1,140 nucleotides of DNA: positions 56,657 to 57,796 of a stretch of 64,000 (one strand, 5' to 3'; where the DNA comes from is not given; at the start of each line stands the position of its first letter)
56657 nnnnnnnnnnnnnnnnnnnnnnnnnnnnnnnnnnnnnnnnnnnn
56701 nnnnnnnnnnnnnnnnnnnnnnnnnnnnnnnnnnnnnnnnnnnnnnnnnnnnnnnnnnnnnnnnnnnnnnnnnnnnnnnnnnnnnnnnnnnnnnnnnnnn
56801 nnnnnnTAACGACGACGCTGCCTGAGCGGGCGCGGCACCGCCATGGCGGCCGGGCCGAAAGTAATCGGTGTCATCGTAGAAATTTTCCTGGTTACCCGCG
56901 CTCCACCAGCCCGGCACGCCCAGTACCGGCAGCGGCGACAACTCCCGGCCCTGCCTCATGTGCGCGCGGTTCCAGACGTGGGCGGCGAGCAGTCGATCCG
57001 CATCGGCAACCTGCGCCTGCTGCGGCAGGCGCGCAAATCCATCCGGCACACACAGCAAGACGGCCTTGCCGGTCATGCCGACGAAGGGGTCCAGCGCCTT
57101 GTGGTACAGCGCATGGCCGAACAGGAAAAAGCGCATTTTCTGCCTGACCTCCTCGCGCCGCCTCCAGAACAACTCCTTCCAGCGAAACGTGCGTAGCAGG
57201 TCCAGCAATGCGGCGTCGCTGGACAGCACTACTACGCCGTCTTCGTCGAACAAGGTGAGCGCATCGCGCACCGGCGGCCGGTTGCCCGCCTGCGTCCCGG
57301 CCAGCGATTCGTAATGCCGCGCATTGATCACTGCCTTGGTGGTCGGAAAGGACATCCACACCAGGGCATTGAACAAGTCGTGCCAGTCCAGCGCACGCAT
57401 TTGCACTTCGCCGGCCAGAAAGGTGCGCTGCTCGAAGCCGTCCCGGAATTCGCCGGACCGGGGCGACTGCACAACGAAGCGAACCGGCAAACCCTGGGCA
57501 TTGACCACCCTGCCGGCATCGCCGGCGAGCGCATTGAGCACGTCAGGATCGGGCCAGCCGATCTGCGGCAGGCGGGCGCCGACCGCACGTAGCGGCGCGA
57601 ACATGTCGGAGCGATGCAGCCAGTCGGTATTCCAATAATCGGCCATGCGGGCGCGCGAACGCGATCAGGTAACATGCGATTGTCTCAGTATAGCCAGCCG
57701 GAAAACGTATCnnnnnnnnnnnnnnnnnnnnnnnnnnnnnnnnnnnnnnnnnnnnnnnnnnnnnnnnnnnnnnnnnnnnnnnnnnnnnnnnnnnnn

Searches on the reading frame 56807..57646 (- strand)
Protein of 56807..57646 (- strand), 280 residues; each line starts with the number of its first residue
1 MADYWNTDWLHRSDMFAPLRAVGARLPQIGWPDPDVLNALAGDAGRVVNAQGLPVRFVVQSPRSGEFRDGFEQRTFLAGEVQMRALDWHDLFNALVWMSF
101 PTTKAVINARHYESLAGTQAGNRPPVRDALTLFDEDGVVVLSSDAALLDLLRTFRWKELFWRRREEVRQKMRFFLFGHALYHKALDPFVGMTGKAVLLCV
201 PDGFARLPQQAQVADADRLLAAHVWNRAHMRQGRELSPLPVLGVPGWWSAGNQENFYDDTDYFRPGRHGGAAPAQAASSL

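Call 47: search_protein_families(library=pfam, proteins=[window:56807-57646:-], max_evalue=0.00001)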
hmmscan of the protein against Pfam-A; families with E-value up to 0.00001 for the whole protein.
window:56807-57646:- (280 aa): 1 family
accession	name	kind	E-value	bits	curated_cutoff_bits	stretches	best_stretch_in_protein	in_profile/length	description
PF11227.13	DUF3025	-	3.7e-74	249.5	25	1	55-267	1-213/213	Protein of unknown function (DUF3025)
